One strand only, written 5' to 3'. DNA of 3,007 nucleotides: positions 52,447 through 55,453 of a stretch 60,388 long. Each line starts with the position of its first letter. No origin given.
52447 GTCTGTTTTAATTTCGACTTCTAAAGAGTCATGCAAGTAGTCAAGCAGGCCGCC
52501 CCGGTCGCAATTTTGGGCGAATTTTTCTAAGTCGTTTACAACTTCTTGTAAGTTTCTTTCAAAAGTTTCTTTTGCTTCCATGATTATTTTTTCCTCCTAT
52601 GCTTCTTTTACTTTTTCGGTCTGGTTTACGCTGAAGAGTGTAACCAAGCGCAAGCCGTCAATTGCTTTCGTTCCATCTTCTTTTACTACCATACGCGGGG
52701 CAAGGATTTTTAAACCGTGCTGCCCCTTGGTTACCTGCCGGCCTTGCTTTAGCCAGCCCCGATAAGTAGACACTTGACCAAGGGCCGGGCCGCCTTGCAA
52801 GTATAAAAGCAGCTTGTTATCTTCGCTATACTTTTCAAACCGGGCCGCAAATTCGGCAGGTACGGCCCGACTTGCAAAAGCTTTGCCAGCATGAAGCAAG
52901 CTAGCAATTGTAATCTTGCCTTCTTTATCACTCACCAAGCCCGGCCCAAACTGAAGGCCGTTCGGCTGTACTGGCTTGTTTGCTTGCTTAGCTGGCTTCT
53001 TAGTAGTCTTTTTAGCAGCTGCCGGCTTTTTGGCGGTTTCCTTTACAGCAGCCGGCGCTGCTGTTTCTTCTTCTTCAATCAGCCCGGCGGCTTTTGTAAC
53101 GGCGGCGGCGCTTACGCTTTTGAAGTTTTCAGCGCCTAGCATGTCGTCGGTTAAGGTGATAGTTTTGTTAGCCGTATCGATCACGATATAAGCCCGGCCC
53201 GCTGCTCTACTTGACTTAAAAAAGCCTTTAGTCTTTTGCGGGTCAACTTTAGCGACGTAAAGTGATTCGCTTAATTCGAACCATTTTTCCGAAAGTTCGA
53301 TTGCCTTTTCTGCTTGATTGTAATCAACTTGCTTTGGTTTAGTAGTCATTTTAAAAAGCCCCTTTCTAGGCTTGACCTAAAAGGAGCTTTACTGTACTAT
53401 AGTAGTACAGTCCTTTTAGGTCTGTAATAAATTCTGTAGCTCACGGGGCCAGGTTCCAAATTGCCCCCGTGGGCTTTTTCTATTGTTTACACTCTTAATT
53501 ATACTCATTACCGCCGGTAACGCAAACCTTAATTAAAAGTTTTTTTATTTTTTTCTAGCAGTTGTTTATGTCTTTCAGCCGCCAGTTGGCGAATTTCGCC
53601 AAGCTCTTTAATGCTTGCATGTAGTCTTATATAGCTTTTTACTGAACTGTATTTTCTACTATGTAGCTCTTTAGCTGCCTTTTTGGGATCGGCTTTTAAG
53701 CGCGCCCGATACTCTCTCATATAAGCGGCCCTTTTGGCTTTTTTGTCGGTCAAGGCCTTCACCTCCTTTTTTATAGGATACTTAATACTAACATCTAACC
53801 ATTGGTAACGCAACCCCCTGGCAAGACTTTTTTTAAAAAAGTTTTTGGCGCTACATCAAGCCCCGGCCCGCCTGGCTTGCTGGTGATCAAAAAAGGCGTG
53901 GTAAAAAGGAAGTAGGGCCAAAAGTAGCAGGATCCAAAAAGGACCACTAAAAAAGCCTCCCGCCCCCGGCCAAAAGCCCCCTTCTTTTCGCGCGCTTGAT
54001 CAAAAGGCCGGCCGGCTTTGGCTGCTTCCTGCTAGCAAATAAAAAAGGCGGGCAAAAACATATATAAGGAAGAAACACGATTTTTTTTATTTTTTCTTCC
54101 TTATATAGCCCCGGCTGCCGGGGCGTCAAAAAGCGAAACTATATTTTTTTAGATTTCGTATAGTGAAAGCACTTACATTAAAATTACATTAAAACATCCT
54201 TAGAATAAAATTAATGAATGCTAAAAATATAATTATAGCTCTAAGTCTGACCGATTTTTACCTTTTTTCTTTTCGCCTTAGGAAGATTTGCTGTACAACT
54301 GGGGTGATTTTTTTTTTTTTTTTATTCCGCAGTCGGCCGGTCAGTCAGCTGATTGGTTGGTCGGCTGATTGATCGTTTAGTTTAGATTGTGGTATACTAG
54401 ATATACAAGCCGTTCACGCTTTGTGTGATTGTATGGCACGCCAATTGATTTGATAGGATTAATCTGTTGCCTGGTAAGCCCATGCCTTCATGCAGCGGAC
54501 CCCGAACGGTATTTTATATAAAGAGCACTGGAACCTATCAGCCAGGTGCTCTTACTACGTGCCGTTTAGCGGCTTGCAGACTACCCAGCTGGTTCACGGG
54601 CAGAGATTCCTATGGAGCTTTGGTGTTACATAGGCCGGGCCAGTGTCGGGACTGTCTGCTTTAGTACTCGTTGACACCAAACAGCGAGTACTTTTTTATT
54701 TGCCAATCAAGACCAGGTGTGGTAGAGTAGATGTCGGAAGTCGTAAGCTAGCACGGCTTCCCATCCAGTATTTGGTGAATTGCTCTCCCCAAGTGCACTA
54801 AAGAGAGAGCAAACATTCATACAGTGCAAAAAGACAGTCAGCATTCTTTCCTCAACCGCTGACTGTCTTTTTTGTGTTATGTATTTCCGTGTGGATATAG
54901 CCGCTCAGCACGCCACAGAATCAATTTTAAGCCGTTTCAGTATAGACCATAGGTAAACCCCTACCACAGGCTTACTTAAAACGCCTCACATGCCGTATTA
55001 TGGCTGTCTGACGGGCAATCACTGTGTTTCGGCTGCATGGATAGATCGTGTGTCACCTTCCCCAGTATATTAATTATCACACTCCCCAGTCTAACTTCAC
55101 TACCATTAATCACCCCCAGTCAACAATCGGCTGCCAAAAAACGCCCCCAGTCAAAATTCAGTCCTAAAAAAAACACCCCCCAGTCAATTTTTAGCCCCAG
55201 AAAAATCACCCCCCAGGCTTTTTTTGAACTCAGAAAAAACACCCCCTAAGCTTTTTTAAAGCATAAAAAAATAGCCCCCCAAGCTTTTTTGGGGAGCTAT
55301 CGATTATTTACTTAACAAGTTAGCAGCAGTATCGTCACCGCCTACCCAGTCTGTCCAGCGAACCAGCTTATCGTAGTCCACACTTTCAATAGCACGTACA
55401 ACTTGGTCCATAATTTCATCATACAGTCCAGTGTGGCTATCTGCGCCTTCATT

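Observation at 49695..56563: A 6.9-kb compositionally foreign island that is only about half coding and is packed with RNA units, iterons and acidic proteins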

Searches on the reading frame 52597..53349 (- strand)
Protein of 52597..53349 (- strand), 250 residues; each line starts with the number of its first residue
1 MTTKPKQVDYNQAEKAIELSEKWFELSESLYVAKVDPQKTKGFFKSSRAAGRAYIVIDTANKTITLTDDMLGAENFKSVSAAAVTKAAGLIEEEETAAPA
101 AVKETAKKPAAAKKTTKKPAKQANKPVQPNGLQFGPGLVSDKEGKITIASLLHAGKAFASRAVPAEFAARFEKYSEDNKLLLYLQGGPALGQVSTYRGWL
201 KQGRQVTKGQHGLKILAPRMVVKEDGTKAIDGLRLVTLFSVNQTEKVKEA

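Call 10: search_protein_families(library=pfam, max_evalue=0.1, proteins=[window:52597-53349:-])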
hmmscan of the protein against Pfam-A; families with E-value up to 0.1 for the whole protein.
window:52597-53349:- (250 aa): 2 families
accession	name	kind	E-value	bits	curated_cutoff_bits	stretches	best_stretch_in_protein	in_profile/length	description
PF08401.16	ArdcN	-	1.8e-07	31.8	22.6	1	166-236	36-102/123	N-terminal domain of anti-restriction factor ArdC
PF10404.14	BHD_2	-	0.00034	21.7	33.5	1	197-245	4-58/63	Rad4 beta-hairpin domain 2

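Call 11: search_protein_families(library=phrogs, max_evalue=0.01, proteins=[window:52597-53349:-])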
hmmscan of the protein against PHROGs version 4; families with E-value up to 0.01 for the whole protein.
window:52597-53349:- (250 aa): 1 family
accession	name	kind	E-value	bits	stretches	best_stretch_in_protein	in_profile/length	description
phrog_7245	-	moron, auxiliary metabolic gene and host takeover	3.4e-05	24.2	1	165-249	44-141/324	anti-restriction protein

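Call 69: search_solved_structures(query=window:52597-53349:-, max_evalue=1)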
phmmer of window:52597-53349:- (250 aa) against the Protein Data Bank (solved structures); distinct sequences matched with E-value up to 1: 0.

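Call 71: search_protein_families(library=padloc, max_evalue=0.01, proteins=[window:52597-53349:-])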
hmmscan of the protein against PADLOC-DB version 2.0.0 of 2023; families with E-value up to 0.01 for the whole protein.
window:52597-53349:- (250 aa): 0 families

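Call 94: find_homologous_proteins(query=window:52597-53349:-, max_evalue=0.001)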
Query window:52597-53349:- (250 aa): 51 proteins with E <= 0.001 among 6322 candidates.
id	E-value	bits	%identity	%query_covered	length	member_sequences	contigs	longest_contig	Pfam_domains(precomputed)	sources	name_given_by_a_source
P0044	2.1e-154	530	100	100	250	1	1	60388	PF08401.17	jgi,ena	jgi:hypothetical protein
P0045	8.9e-96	338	60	99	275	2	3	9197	PF08401.17,PF10404.15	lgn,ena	-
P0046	2.1e-95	337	67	96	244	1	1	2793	PF08401.17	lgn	-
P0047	1.1e-89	318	63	97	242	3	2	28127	PF08401.17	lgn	-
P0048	4.0e-78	281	83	48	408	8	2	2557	PF08401.17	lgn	-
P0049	8.5e-77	276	50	96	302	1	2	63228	PF08401.17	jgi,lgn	jgi:hypothetical protein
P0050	6.1e-74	267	58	93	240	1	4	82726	PF08401.17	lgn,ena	-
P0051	2.7e-72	262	77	55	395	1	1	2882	PF08401.17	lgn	-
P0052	2.0e-69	252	56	93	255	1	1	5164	PF08401.17,PF10404.15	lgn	-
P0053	2.1e-69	252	56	91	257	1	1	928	PF08401.17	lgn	-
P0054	7.1e-68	247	58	89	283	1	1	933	PF08401.17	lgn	-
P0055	9.3e-68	247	87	51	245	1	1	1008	PF08401.17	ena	-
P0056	7.9e-67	244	83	55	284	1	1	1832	PF08401.17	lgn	-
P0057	6.3e-65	237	58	89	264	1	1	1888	PF08401.17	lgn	-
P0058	1.2e-64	237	81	56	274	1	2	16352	PF08401.17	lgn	-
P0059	1.3e-64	236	59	86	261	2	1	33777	PF08401.17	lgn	-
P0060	4.2e-64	235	56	89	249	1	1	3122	PF08401.17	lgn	-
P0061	4.3e-64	235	83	50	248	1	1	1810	PF08401.17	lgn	-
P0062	6.0e-64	234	86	48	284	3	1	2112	PF08401.17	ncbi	-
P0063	3.8e-63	232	83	55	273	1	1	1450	PF08401.17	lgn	-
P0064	3.9e-63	232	56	91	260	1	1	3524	PF08401.17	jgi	jgi:phage terminase large subunit-like protein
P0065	5.4e-63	231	52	94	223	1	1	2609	PF08401.17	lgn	-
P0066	6.3e-63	231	79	56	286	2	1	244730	PF08401.17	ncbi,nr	ncbi:ArdC family protein [Lactobacillus delbrueckii subsp. bulgaricus]|nr:hypothetical protein [Lact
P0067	8.9e-63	230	80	55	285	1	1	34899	PF08401.17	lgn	-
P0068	1.1e-62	230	77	54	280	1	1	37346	PF08401.17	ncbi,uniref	ncbi:ArdC family protein [Lactobacillus delbrueckii subsp. allosunkii]|uniref:ArdC family protein n=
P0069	1.5e-62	230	54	89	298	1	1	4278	PF08401.17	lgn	-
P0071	4.8e-62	228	80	53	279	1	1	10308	PF08401.17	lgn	-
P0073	1.1e-61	227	54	90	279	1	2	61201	PF08401.17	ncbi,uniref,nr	ncbi:hypothetical protein EFE22_08255 [Lactobacillus delbrueckii subsp. lactis]|uniref:ArdC family p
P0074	1.4e-61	226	55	89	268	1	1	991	PF08401.17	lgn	-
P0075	2.1e-61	226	81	54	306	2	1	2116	PF08401.17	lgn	-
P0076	4.4e-61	225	55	91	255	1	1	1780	PF08401.17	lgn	-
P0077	5.4e-61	225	69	60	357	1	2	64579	PF08401.17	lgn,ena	-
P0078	7.6e-60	221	52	89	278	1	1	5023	PF08401.17,PF10404.15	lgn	-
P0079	1.0e-59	220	56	85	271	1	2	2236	PF08401.17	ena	-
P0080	4.7e-59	218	77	54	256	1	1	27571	PF08401.17,PF10404.15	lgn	-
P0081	5.0e-59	218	49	91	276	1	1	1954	PF08401.17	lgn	-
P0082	6.0e-59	218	57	91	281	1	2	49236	PF08401.17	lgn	-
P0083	1.3e-58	217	73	59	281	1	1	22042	PF08401.17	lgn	-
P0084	1.3e-58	217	53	90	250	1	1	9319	PF08401.17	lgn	-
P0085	2.0e-57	213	72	54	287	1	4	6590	PF08401.17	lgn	-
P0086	7.0e-57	211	53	89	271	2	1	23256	PF08401.17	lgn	-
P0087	1.2e-56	210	53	86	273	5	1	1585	PF08401.17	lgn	-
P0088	2.6e-56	209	53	89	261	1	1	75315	PF08401.17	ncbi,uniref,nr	ncbi:ssDNA-binding domain-containing protein [Lactobacillus delbrueckii subsp. lactis]|uniref:ArdC f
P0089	6.2e-56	208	75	55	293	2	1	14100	PF08401.17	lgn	-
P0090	1.6e-54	203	51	89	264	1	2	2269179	PF08401.17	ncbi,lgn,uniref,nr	ncbi:ssDNA-binding domain-containing protein [Lactobacillus delbrueckii subsp. lactis]|uniref:N-term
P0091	6.6e-54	201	77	48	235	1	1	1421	PF08401.17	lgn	-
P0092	2.9e-34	137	38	93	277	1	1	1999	PF08401.17,PF10404.15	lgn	-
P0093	9.5e-34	135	55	43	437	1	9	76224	PF08401.17,PF10404.15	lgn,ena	-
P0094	1.0e-32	132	50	58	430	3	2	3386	PF08401.17,PF10404.15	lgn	-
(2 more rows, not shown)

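Call 100: predict_structure(alignment_id=A12)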
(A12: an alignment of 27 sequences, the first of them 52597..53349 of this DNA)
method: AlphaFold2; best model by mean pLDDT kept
length: 250 residues; sequences in the alignment: 27
mean_pLDDT: 60.5   pTM: 0.39
mean pLDDT of the five models: 60.5, 60.4, 60.2, 60.1, 59.5
residues with pLDDT >= 90: 42; 70-90: 50; 50-70: 42; < 50: 116
segments of 3 or more residues with pLDDT < 50: 93-151, 154-161, 186-216, 233-250
pLDDT, mean of each block of 10 residues (from residue 1): 80 90 92 92 80 92 90 88 88 43 41 39 32 37 44 49 59 59 48 39 39 48 66 47 32
secondary structure, 60 per line:
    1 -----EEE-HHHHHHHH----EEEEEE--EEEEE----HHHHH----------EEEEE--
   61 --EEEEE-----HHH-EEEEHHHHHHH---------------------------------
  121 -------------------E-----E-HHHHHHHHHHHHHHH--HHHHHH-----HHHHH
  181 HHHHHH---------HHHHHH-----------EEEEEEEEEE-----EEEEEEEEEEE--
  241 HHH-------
elements in order: E6-8 H10-17 E22-27 E30-34 H39-43 E54-58 E63-67 E77-80 H81-87 H148-162 H165-170 H176-186 H196-201 E213-222 E228-238

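Call 102: search_solved_structures(query=A12, max_evalue=1)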
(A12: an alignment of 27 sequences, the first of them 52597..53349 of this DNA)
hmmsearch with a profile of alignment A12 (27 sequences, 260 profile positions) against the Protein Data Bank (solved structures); distinct sequences matched with E-value up to 1: 2.
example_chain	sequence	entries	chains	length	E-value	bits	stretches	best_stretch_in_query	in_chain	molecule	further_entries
2wus_R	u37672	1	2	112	0.14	15.1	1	67-120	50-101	PUTATIVE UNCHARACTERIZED PROTEIN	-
4v6w_Cg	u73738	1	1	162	0.18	14.7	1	81-139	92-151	60S ribosomal protein L34a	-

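Call 103: fold_search(model_id=the predicted structure, library=pdb)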
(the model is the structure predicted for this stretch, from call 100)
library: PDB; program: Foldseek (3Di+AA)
matches with E <= 10: 150; with E <= 0.001: 0
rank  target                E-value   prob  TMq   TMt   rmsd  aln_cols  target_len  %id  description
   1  1czd_A                7.1e-01  0.06  0.11  0.11  12.7        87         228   10  CRYSTAL STRUCTURE OF THE PROCESSIVITY CLAMP GP45 FROM BACTERIOPHAGE T4 (released 2000-03-03)
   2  3u61_F                9.6e-01  0.04  0.09  0.10  11.8        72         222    6  Structure of T4 Bacteriophage Clamp Loader Bound To Closed Clamp, DNA and ATP Analog and ADP (released 2012-01-04)
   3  1kaf_D                1.4e+00  0.05  0.12  0.23  11.3       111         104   14  DNA Binding Domain Of The Phage T4 Transcription Factor MotA (AA105-211) (released 2001-11-21)
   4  1b77_A                1.5e+00  0.03  0.10  0.11  12.9       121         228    7  BUILDING A REPLISOME STRUCTURE FROM INTERACTING PIECES: A SLIDING CLAMP COMPLEXED WITH AN INTERACTION PEPTIDE FROM DNA (released 1999-02-08)
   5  6drt_A                1.5e+00  0.02  0.11  0.11  12.9       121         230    7  Crystal structure of the processivity clamp GP45 complexed with recognition peptide of ligase from bacteriophage T4 (released 2018-09-26)
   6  2z2l_A                1.6e+00  0.03  0.09  0.13  19.1       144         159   17  Penicillin-Binding Protein 2X (PBP2X) from Streptococcus pneumoniae (released 2007-09-04)
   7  8smf_F                1.7e+00  0.11  0.18  0.41   8.9        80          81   10  Structure of SPO1 phage Tad2 in complex with 1''-3' gcADPR (released 2023-11-22)
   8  1kaf_E                1.7e+00  0.05  0.12  0.23  11.2       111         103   14  DNA Binding Domain Of The Phage T4 Transcription Factor MotA (AA105-211) (released 2001-11-21)
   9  6thj_H                1.8e+00  0.04  0.07  0.11   7.9        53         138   15  CBDP35 Native structure (released 2020-12-02)
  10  2p5m_B                1.9e+00  0.04  0.12  0.26  10.1        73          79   12  C-terminal domain hexamer of AhrC bound with L-arginine (released 2007-10-30)
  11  8yt8_G                1.9e+00  0.02  0.11  0.10  32.0       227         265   12  Cryo-EM structure of the dystrophin glycoprotein complex (released 2024-12-11)
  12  8wje_A                2.0e+00  0.06  0.15  0.29  10.6        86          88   12  Structure of apo-SPO1 Tad2 (released 2024-09-25)
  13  7kc0_G                2.0e+00  0.06  0.14  0.14   9.9       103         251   13  Structure of the Saccharomyces cerevisiae replicative polymerase delta in complex with a primer/template and the PCNA  (released 2020-12-02)
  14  3swn_A                2.1e+00  0.07  0.12  0.31  10.3        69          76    9  Structure of the LSm657 Complex: An Assembly Intermediate of the LSm1 7 and LSm2 8 Rings (released 2011-10-26)
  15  8zzu_G                2.1e+00  0.04  0.08  0.22  11.6        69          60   13  Molecular Architecture of Human Fibrin Clots (released 2020-01-10)
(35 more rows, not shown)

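Call 125: search_protein_families(library=ncbifam, max_evalue=0.01, proteins=[window:52597-53349:-])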
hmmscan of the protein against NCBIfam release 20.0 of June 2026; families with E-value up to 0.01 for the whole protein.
window:52597-53349:- (250 aa): 0 families

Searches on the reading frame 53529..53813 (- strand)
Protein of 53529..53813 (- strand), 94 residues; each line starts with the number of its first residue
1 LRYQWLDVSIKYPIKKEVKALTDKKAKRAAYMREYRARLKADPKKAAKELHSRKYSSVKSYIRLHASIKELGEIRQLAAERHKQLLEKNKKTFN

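Call 10: search_protein_families(library=pfam, max_evalue=0.1, proteins=[window:53529-53813:-])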
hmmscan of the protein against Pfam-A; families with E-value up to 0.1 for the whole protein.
window:53529-53813:- (94 aa): 0 families

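Call 11: search_protein_families(library=phrogs, max_evalue=0.01, proteins=[window:53529-53813:-])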
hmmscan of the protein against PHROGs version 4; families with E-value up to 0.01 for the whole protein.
window:53529-53813:- (94 aa): 1 family
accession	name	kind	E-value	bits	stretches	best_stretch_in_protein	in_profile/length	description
phrog_2277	-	unknown function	0.0011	19.9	1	45-85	22-61/62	-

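Call 71: search_protein_families(library=padloc, max_evalue=0.01, proteins=[window:53529-53813:-])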
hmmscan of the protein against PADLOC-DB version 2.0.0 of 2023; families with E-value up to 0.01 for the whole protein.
window:53529-53813:- (94 aa): 0 families

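Call 125: search_protein_families(library=ncbifam, max_evalue=0.01, proteins=[window:53529-53813:-])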
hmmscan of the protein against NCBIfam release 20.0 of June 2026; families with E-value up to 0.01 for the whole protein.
window:53529-53813:- (94 aa): 0 families

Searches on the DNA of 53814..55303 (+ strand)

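Call 26: search_dna_similar(query=window:53814-55303:+, collection=phages, mode=distant, max_rows=30)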
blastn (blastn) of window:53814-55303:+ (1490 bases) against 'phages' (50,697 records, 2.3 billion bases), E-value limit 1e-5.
Records with a match: 2; places in all: 2; records where one place covers at least 80% of the query: 2.
Best place of each record, by identity: 80-90% 2.
By first word of the organism name: Lactobacillus 2.
By host as written in the record: Lactobacillus delbrueckii subsp. lactis 2.
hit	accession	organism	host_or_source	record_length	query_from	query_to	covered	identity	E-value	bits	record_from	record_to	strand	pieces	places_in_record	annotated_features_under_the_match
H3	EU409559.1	Lactobacillus phage JCL1032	Lactobacillus delbrueckii subsp. lactis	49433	6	1490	91%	85.7%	0e+0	1609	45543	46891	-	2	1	hypothetical protein (x4)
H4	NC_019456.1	Lactobacillus phage JCL1032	Lactobacillus delbrueckii subsp. lactis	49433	6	1490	91%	85.7%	0e+0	1609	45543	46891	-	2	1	hypothetical protein (x4)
